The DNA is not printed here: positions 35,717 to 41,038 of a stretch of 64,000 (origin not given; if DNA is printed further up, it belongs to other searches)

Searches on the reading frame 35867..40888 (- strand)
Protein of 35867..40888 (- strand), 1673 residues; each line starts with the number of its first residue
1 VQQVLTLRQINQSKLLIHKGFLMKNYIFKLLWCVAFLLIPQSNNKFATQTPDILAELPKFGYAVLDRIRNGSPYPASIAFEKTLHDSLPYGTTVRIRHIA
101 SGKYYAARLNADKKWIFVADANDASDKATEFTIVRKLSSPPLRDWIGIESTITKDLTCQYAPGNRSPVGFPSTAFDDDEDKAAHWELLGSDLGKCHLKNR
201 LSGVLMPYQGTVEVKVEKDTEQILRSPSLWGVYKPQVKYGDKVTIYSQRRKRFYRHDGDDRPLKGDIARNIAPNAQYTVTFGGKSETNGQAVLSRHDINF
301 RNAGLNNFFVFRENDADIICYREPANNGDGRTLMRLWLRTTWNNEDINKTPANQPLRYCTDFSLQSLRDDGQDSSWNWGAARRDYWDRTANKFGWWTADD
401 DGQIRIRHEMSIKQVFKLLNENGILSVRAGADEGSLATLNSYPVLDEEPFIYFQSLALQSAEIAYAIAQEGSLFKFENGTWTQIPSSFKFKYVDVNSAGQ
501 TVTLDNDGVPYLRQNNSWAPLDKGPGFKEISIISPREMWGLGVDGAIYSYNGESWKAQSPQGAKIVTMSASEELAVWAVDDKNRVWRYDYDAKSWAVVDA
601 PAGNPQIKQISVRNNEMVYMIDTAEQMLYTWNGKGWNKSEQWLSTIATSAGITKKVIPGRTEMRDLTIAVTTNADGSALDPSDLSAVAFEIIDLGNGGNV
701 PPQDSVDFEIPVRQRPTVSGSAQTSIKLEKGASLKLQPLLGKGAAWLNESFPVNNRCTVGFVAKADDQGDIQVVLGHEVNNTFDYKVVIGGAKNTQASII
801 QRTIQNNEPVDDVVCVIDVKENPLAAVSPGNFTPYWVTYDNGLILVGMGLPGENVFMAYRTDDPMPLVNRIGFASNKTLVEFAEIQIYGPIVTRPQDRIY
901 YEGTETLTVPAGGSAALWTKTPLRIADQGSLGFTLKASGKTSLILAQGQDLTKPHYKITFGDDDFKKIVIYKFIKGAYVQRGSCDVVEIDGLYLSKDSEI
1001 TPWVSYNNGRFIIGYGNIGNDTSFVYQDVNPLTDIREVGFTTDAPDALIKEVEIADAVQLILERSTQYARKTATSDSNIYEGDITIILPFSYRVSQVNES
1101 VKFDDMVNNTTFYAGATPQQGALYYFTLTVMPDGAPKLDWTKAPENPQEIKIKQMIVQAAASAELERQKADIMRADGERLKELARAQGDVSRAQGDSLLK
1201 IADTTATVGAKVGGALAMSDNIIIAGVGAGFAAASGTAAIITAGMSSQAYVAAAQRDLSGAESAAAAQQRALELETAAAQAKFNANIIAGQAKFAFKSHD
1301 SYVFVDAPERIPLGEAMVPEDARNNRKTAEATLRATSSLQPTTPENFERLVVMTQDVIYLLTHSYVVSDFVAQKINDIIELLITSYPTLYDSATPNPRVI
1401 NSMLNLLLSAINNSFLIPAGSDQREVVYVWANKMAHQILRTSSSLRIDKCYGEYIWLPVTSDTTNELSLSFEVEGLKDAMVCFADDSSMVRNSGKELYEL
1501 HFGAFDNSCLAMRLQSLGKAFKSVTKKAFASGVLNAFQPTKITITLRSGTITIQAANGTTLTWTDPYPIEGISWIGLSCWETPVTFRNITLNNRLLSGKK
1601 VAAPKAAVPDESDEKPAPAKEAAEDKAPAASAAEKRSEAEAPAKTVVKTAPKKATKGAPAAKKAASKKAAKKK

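Call 52: search_protein_families(library=pfam, proteins=[window:35867-40888:-], max_evalue=10)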
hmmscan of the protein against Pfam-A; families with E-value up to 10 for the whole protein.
window:35867-40888:- (1673 aa): 3 families
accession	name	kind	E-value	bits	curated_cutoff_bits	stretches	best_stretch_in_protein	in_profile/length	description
PF12248.16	Methyltransf_FA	-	4.8e-29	101.3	24.2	3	1453-1588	4-136/140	Farnesoic acid 0-methyl transferase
PF19755.4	DUF6242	-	0.036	14.4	29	1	557-636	140-217/217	Domain of unknown function (DUF6242)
PF07056.16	DUF1335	-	0.16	12.5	25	1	1472-1529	57-114/131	Protein of unknown function (DUF1335)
